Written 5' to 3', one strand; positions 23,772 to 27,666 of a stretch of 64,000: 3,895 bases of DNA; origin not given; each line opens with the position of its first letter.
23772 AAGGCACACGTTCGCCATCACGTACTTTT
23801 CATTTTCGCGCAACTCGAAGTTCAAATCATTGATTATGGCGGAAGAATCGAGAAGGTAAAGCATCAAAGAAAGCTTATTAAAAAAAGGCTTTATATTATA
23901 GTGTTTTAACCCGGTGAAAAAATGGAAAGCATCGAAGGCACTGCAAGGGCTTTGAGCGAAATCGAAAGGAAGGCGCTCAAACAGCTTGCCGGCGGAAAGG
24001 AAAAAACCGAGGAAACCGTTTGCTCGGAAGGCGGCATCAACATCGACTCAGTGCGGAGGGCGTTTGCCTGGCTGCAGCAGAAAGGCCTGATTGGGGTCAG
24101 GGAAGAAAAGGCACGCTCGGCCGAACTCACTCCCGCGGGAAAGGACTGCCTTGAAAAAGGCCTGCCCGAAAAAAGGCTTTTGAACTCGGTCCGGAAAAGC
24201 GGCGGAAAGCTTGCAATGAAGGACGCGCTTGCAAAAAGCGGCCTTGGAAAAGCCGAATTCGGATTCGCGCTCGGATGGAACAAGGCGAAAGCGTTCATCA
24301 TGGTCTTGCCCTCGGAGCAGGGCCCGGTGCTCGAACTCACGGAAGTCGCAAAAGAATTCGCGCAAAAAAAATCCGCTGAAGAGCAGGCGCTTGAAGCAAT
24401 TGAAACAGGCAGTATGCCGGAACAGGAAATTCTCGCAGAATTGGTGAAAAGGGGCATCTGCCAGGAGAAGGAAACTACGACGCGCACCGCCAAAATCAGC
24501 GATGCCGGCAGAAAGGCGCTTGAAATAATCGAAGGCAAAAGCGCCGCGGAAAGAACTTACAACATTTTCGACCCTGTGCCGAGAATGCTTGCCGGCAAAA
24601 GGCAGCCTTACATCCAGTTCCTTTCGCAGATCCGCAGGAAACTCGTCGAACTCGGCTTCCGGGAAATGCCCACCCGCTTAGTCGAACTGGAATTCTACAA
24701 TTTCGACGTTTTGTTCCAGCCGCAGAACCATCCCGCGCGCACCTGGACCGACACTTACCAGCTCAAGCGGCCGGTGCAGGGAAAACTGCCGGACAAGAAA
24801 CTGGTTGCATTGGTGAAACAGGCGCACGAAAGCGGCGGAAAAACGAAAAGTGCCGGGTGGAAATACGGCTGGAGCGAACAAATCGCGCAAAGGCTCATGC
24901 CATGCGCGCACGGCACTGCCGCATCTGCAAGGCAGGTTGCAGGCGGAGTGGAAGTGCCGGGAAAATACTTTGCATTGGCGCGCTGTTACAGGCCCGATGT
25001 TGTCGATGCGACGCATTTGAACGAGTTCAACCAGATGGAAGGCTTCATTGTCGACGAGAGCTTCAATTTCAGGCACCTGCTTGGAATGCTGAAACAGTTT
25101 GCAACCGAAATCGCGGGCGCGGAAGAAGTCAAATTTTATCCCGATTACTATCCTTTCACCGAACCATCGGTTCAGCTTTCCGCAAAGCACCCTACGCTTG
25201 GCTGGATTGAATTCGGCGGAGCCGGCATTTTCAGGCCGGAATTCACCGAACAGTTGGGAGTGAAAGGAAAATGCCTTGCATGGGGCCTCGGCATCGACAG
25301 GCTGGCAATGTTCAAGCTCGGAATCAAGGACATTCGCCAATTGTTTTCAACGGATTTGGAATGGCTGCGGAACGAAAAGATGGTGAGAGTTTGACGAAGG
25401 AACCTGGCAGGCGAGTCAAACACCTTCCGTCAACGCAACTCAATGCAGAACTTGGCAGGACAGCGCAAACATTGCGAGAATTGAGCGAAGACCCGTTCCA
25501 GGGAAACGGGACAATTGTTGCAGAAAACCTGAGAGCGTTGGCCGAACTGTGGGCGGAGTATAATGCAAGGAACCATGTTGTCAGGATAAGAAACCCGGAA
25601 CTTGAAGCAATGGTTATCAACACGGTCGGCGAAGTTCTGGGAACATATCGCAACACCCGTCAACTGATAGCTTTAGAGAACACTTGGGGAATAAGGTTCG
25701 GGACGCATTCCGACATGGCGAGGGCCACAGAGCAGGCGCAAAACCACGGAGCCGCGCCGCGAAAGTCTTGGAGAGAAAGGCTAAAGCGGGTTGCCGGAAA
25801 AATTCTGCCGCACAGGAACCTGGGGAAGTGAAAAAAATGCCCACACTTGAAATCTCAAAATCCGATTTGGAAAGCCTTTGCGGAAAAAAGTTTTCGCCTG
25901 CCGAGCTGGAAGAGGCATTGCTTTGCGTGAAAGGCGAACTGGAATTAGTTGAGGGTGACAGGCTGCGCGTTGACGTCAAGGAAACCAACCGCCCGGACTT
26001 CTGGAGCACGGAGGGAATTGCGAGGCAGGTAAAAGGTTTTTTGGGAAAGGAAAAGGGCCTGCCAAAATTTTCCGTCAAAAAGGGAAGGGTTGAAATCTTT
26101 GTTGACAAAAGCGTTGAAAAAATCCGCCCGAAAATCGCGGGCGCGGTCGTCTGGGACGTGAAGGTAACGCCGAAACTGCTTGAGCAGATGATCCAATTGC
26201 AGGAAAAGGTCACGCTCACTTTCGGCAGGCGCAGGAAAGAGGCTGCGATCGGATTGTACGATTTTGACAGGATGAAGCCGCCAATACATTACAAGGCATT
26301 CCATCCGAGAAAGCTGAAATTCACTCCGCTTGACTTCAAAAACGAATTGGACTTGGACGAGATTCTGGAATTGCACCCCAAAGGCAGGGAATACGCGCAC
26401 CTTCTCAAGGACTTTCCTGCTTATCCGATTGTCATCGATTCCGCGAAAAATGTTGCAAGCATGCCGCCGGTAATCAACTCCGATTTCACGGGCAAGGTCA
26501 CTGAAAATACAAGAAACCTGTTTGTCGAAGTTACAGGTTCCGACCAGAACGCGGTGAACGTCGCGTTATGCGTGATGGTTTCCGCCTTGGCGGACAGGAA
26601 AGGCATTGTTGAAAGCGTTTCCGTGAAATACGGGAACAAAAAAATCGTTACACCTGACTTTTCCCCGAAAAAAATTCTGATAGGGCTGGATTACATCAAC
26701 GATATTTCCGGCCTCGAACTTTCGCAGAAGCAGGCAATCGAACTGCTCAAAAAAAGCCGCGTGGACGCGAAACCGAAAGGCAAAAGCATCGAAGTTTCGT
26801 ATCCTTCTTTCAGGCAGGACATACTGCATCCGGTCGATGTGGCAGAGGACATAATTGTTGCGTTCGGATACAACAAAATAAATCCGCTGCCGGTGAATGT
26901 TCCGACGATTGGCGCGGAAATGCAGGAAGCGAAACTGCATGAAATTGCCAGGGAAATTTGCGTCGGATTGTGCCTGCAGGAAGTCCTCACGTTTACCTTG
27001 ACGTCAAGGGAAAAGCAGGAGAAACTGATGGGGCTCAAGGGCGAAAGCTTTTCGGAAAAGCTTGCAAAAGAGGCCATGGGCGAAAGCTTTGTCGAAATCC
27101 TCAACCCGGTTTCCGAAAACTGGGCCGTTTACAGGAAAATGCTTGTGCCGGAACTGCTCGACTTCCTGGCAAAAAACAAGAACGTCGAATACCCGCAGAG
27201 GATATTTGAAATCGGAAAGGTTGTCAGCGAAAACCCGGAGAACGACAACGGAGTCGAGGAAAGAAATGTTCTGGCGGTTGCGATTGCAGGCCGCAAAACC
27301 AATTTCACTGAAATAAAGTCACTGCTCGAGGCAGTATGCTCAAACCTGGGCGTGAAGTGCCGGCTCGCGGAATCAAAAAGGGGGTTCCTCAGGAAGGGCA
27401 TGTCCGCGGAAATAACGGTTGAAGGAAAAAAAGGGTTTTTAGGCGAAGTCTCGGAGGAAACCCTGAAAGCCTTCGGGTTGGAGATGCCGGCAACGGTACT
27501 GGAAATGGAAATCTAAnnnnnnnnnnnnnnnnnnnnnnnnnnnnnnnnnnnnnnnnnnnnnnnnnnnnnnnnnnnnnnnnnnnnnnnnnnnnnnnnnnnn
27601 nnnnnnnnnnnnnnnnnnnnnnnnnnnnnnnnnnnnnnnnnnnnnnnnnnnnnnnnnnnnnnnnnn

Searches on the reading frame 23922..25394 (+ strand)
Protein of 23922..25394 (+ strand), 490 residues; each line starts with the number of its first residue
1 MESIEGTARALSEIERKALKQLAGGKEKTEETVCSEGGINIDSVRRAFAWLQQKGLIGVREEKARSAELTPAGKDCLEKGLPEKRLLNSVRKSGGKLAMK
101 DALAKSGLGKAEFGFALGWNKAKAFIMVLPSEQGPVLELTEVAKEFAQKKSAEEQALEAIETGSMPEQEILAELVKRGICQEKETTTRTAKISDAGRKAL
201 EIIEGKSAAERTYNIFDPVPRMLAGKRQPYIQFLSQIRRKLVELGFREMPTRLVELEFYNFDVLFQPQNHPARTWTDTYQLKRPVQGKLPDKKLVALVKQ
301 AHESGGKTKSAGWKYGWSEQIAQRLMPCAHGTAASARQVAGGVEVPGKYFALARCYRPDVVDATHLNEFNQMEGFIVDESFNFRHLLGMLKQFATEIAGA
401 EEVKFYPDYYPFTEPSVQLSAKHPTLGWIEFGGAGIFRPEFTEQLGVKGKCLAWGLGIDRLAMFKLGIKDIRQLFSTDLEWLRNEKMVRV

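Call 10: search_protein_families(library=pfam, max_evalue=0.001, proteins=[window:23922-25394:+])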
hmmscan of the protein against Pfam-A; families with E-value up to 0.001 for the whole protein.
window:23922-25394:+ (490 aa): 3 families
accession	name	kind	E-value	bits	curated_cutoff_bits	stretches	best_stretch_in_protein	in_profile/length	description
PF01409.25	tRNA-synt_2d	-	3.7e-76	256.3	19.8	1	213-484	2-245/246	tRNA synthetases class II core domain (F)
PF00152.25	tRNA-synt_2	-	0.00017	21.2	25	0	347-375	92-120/308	tRNA synthetases class II (D, K and N)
PF24409.1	wHTH-PRTase_assc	-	0.00055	20.4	27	0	19-79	4-57/83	wHTH-PRTase associated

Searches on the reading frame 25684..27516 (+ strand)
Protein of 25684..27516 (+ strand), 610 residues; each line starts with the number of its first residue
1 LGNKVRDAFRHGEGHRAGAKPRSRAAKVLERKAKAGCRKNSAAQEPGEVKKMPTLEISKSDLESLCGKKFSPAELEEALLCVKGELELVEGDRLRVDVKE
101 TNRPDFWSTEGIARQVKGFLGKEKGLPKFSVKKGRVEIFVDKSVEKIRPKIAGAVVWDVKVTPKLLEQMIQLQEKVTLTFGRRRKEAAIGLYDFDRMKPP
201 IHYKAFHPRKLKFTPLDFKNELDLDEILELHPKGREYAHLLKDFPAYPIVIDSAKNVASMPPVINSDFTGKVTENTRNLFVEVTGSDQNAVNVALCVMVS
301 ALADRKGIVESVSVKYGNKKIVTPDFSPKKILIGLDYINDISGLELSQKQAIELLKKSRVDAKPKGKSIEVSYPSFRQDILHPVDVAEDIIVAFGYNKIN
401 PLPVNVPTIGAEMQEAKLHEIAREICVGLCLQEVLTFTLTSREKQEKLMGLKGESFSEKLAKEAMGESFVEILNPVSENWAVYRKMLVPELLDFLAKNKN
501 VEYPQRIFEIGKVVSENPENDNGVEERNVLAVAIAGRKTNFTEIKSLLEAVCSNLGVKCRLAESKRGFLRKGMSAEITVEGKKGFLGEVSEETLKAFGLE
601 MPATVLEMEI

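Call 10: search_protein_families(library=pfam, max_evalue=0.001, proteins=[window:25684-27516:+])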
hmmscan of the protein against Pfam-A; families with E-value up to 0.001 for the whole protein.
window:25684-27516:+ (610 aa): 3 families
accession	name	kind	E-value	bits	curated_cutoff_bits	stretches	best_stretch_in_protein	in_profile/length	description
PF17759.6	tRNA_synthFbeta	-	1.2e-38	133.1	22.4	1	403-609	6-213/214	Phenylalanyl tRNA synthetase beta chain CLM domain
PF03484.21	B5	-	4.3e-19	68.9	28.6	1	333-396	3-67/67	tRNA synthetase B5 domain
PF03483.22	B3_4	-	4.6e-07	30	29.3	1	168-291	37-132/174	B3/4 domain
